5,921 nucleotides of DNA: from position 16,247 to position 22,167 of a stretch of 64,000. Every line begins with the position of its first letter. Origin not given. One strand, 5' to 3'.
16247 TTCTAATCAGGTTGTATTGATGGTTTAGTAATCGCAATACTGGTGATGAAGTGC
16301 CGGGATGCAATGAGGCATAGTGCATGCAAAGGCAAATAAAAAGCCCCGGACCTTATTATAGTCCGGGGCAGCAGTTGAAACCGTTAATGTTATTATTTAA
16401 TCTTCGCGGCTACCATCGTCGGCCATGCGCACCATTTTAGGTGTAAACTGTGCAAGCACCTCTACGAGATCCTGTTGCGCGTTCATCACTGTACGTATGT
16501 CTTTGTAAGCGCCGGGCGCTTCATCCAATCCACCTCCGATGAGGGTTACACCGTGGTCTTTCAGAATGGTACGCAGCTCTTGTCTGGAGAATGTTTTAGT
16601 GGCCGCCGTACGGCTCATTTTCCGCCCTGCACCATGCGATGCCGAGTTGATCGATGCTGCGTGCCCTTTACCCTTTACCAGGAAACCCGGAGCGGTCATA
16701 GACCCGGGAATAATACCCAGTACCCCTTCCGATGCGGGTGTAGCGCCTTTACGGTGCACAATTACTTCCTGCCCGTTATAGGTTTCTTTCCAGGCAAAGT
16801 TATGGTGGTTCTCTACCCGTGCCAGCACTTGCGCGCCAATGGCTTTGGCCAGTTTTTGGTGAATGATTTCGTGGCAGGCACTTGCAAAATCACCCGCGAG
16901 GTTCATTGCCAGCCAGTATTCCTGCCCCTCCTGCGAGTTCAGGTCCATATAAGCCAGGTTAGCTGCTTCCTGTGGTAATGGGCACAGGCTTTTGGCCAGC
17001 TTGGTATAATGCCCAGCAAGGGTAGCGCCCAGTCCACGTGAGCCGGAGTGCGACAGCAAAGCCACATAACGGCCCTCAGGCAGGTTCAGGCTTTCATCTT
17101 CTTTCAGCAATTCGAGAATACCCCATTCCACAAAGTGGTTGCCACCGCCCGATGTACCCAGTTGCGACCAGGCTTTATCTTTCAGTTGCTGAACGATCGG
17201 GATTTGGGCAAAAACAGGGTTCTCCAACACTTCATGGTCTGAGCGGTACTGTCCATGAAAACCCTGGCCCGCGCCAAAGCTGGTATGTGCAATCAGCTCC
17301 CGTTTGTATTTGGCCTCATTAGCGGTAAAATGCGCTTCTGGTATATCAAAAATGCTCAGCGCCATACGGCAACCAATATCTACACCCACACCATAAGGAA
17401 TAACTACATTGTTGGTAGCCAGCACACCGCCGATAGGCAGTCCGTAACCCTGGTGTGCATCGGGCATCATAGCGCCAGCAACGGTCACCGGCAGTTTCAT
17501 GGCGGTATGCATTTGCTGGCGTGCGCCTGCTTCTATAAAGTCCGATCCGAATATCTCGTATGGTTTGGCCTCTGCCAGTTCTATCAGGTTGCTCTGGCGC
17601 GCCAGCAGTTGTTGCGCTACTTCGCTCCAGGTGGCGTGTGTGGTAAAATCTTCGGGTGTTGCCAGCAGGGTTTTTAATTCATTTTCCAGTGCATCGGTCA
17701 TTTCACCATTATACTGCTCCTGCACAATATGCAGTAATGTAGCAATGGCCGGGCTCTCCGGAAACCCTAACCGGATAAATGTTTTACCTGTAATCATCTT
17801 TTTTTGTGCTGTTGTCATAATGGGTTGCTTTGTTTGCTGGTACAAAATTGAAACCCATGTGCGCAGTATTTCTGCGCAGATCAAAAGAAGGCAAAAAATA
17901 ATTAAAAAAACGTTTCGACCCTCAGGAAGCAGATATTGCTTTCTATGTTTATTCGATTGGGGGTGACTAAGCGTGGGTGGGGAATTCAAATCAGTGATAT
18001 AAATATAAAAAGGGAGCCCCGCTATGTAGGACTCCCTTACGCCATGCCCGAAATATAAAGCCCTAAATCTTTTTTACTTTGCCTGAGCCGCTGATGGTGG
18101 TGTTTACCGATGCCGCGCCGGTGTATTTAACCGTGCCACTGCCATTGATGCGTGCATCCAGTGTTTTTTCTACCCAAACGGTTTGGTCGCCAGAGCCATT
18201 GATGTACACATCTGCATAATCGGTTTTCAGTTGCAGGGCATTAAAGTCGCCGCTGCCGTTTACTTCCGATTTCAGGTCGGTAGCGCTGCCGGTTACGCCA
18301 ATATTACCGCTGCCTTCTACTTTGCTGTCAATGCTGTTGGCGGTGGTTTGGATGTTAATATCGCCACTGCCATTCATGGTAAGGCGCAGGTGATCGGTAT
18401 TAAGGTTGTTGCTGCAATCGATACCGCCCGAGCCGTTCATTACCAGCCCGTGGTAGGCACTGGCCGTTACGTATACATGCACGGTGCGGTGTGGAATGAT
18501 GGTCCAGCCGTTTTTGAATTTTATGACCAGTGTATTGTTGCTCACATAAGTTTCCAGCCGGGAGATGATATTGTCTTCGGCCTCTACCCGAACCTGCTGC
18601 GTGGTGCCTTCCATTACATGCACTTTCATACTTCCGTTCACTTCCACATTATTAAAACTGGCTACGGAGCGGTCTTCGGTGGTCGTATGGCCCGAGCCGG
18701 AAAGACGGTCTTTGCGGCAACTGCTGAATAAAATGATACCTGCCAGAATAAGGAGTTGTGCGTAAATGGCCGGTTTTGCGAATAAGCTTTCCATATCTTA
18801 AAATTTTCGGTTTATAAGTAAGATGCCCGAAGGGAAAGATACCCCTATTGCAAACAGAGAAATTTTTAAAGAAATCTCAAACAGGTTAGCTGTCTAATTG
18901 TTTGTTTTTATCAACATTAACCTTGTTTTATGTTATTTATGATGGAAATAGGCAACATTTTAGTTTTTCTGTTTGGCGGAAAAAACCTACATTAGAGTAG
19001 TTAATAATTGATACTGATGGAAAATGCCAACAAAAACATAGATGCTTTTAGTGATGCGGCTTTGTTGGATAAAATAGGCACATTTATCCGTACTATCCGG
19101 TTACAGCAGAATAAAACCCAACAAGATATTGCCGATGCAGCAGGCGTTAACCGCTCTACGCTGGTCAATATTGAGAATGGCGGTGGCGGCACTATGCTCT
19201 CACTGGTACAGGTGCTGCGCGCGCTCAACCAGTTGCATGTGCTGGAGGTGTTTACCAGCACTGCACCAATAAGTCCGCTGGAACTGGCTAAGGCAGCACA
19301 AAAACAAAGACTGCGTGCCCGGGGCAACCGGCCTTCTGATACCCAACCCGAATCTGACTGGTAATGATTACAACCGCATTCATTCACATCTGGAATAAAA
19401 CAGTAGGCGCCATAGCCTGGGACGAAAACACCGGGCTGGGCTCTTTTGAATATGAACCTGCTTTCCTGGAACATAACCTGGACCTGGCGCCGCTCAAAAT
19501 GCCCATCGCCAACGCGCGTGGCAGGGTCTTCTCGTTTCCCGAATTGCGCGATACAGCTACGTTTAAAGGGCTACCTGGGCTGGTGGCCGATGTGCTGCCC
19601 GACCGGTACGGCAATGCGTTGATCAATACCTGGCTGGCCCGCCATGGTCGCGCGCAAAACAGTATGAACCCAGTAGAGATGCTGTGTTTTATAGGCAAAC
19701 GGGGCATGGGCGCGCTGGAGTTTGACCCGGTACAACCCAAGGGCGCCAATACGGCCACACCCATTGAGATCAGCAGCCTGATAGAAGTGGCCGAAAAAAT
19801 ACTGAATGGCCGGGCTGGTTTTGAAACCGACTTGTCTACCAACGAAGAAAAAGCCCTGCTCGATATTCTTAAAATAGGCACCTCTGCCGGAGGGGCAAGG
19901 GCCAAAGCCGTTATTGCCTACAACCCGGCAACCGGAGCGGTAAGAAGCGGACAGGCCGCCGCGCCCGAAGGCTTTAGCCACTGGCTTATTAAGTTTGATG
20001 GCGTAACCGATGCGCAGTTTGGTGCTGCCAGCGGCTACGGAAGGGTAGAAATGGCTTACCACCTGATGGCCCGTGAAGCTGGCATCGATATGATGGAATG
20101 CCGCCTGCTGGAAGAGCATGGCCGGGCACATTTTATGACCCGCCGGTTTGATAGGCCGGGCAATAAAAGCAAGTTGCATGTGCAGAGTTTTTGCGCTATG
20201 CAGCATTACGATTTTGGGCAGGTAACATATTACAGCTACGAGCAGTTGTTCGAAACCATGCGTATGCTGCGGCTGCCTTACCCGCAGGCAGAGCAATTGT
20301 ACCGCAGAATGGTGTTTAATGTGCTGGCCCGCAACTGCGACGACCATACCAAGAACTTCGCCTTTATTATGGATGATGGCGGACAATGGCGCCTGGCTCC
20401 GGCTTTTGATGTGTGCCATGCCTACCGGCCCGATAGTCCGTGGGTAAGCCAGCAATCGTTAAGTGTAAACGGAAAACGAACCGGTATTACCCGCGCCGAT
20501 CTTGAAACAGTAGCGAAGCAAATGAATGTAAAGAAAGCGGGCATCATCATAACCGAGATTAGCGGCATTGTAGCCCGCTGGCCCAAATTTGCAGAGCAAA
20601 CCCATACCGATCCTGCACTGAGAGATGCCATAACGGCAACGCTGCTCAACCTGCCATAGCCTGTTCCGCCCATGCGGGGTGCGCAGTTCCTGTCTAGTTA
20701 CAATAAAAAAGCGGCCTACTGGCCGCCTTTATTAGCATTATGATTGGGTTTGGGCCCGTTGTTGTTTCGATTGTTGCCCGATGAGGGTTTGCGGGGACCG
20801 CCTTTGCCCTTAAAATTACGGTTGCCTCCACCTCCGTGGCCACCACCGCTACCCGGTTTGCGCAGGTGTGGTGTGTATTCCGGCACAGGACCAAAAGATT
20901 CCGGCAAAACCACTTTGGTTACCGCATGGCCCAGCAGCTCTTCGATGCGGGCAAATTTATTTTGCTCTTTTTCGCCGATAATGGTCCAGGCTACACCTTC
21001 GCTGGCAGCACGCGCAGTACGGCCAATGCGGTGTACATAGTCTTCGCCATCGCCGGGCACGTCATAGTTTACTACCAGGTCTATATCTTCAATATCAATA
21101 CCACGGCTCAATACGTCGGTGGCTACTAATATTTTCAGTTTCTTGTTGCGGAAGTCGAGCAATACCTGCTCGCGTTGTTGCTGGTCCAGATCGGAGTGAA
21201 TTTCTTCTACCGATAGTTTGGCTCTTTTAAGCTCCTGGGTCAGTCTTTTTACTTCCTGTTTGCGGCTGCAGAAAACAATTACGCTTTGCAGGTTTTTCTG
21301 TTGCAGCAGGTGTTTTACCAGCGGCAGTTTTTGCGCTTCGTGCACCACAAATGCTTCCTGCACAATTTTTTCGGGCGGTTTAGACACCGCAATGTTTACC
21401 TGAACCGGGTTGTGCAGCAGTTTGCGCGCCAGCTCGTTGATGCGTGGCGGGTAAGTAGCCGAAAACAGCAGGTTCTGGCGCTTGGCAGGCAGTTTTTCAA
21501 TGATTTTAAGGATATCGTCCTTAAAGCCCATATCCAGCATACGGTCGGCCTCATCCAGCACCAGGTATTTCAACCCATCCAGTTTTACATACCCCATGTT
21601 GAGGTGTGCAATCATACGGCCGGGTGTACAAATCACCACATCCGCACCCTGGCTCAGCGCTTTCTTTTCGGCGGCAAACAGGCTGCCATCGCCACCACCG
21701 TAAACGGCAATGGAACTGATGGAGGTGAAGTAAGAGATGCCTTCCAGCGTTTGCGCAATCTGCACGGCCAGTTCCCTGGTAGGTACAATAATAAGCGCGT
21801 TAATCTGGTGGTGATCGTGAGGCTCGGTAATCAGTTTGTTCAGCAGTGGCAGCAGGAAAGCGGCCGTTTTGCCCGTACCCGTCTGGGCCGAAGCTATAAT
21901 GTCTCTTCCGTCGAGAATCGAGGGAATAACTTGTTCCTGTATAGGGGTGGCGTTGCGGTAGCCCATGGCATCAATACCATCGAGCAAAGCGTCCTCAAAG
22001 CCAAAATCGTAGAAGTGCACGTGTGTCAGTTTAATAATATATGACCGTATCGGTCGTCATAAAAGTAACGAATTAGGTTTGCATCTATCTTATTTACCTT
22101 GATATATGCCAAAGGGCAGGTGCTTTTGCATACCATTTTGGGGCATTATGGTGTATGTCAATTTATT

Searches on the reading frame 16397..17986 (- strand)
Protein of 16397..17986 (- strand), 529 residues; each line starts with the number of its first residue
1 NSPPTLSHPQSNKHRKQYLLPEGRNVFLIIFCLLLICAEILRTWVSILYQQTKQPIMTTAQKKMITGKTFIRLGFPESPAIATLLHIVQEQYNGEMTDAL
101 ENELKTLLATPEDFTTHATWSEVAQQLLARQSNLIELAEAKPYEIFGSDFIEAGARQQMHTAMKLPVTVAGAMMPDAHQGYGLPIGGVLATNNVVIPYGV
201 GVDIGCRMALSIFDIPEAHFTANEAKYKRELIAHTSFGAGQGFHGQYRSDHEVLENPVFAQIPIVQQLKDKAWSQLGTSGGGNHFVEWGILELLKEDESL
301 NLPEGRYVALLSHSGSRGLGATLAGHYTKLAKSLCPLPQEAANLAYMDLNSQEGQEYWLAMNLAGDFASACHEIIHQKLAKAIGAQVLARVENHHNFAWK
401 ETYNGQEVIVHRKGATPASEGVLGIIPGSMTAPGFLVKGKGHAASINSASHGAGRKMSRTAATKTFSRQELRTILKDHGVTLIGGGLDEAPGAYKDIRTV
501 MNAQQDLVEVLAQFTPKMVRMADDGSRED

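Call 11: search_protein_families(library=pfam, proteins=[window:16397-17986:-], max_evalue=0.001)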
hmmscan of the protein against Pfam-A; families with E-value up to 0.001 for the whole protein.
window:16397-17986:- (529 aa): 1 family
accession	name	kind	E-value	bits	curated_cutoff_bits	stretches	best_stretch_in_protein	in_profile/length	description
PF01139.22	RtcB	-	2.1e-83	281.4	27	2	266-519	137-423/426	tRNA-splicing ligase RtcB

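Call 70: search_protein_families(library=padloc, proteins=[window:16397-17986:-], max_evalue=0.00001)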
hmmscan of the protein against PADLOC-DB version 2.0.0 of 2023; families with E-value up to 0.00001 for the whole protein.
window:16397-17986:- (529 aa): 0 families

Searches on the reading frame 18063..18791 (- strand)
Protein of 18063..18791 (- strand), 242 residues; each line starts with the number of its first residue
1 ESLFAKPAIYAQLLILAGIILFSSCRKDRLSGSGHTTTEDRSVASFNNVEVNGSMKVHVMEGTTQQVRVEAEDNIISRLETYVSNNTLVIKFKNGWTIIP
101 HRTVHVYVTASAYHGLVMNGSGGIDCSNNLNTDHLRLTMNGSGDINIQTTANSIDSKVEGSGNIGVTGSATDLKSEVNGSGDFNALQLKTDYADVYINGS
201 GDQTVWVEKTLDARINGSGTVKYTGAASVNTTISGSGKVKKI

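Call 11: search_protein_families(library=pfam, proteins=[window:18063-18791:-], max_evalue=0.001)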
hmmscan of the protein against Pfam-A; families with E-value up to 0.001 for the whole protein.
window:18063-18791:- (242 aa): 1 family
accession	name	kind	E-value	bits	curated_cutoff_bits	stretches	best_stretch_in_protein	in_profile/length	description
PF10988.14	DUF2807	-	1.5e-45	155.6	24.2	1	46-226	2-180/181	Putative auto-transporter adhesin, head GIN domain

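Call 70: search_protein_families(library=padloc, proteins=[window:18063-18791:-], max_evalue=0.00001)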
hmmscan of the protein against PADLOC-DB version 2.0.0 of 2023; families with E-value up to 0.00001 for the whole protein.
window:18063-18791:- (242 aa): 0 families

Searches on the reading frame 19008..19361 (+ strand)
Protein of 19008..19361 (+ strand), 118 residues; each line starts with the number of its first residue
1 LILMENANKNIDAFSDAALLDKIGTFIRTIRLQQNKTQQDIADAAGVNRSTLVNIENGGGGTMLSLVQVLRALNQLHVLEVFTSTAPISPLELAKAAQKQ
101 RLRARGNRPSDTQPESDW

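Call 11: search_protein_families(library=pfam, proteins=[window:19008-19361:+], max_evalue=0.001)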
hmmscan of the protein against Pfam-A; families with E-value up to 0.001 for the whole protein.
window:19008-19361:+ (118 aa): 3 families
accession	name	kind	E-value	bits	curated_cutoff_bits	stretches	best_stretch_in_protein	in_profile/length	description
PF01381.28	HTH_3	-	3.9e-09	36.8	23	1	27-66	1-38/55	Helix-turn-helix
PF12844.13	HTH_19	-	2.4e-07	31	30.2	1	24-76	1-51/64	Helix-turn-helix domain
PF13560.12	HTH_31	-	3.3e-06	27.8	27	1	23-72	2-50/64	Helix-turn-helix domain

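Call 70: search_protein_families(library=padloc, proteins=[window:19008-19361:+], max_evalue=0.00001)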
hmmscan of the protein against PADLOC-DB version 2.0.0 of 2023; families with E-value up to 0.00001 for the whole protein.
window:19008-19361:+ (118 aa): 1 family
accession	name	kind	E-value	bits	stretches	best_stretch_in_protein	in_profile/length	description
PDLC02926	HTH_VI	-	1.8e-07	29.4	1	22-68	1-47/92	-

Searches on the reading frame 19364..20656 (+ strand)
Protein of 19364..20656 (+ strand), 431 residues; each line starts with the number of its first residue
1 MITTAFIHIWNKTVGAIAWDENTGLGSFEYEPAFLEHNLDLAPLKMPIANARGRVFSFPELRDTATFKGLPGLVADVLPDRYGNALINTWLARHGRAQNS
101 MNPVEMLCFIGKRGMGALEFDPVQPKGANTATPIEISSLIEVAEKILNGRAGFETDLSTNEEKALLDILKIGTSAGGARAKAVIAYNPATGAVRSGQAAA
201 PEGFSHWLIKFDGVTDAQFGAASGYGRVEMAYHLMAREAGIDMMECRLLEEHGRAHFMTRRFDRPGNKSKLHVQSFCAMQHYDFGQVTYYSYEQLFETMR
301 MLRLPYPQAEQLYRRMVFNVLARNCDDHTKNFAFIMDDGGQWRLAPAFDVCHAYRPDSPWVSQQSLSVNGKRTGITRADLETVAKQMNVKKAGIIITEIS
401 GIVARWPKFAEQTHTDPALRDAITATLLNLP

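Call 11: search_protein_families(library=pfam, proteins=[window:19364-20656:+], max_evalue=0.001)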
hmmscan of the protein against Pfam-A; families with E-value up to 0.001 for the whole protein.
window:19364-20656:+ (431 aa): 2 families
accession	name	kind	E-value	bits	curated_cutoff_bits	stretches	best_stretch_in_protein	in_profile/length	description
PF07804.18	HipA_C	-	9e-52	176.2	30.5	1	173-406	1-213/213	HipA-like C-terminal domain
PF13657.11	Couple_hipA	-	6e-16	59.2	22.5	1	7-120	3-98/99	HipA N-terminal domain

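Call 70: search_protein_families(library=padloc, proteins=[window:19364-20656:+], max_evalue=0.00001)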
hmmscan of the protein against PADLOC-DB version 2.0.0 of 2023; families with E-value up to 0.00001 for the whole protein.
window:19364-20656:+ (431 aa): 1 family
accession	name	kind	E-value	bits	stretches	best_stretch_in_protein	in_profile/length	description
PDLC04340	PDC-M03A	-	2.5e-08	31.8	1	234-350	55-167/280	-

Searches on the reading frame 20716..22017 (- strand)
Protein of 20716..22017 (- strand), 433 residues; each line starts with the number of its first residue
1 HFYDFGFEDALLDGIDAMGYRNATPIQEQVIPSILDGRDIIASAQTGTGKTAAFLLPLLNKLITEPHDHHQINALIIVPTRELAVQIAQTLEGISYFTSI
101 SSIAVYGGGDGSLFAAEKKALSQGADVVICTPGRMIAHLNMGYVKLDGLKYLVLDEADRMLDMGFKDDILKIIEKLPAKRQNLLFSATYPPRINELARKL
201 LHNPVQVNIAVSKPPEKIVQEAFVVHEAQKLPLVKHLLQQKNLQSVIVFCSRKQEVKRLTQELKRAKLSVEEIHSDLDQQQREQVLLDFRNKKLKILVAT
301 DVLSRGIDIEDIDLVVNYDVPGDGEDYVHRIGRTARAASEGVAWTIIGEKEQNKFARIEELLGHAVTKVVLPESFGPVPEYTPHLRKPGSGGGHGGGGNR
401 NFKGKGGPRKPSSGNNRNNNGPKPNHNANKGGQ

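Call 11: search_protein_families(library=pfam, proteins=[window:20716-22017:-], max_evalue=0.001)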
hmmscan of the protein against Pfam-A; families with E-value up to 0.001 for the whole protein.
window:20716-22017:- (433 aa): 5 families
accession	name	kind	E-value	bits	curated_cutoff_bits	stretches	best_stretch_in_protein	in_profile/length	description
PF00270.35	DEAD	-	1.5e-49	168.4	26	1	24-195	1-166/167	DEAD/DEAH box helicase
PF00271.37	Helicase_C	-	2.3e-32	111.9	23.5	1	230-337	2-109/110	Helicase conserved C-terminal domain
PF04851.21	ResIII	-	2.5e-09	37.7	22.5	1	25-189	6-162/164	Type III restriction enzyme, res subunit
PF13307.12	Helicase_C_2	-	0.00041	20.9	25.3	1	239-312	6-83/170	Helicase C-terminal domain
PF22590.2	Cas3-like_C_2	-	0.00046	20.9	27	1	245-337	4-104/106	CRISPR-associated nuclease/helicase Cas3, C-terminal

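Call 70: search_protein_families(library=padloc, proteins=[window:20716-22017:-], max_evalue=0.00001)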
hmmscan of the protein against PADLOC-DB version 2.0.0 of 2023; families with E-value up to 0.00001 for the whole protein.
window:20716-22017:- (433 aa): 52 families (the best 25 are shown)
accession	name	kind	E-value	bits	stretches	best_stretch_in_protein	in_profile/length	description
PDLC02503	BrxHI|BrxHII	-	1.3e-25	87.9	1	16-349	18-354/698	BrxHI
PDLC02861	DpdF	-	2.7e-22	76.8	1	224-352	220-348/611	DpdF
PDLC03960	SngC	-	3.1e-22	77.1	1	15-355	17-380/720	-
PDLC03928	PsyrT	-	1.1e-21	74.8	1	25-346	24-344/689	-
PDLC02864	DpdF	-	3.4e-21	73.7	1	17-348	17-339/610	DpdF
PDLC02707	PbeA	-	6.7e-21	72.5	1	222-338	499-618/672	PbeA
PDLC02501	BrxHI|BrxHII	-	2.4e-18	63.6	1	18-346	19-351/925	BrxHI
PDLC02870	DpdF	-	3.9e-18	63.2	1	181-338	164-321/534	DpdF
PDLC01252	Cas3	-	8.4e-15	53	1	41-352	3-303/324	CAS-I; effector_G3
PDLC02704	PbeA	-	6.8e-14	49.3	1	224-339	509-633/682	PbeA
PDLC01439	typeIV_DinG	-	2.6e-13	47.5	0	18-89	12-77/575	CAS-IV-A; associated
PDLC02855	DpdF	-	2.6e-13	47.1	1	70-347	184-479/825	DpdF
PDLC02860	DpdF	-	7.7e-12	42.6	1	181-351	52-224/547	DpdF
PDLC01089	C3a193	-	4e-11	40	1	244-352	488-597/983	poss. alt. Cas3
PDLC00938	Cas3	-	5.4e-11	40.3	1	41-337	3-319/358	CRISPR-associated helicase Cas3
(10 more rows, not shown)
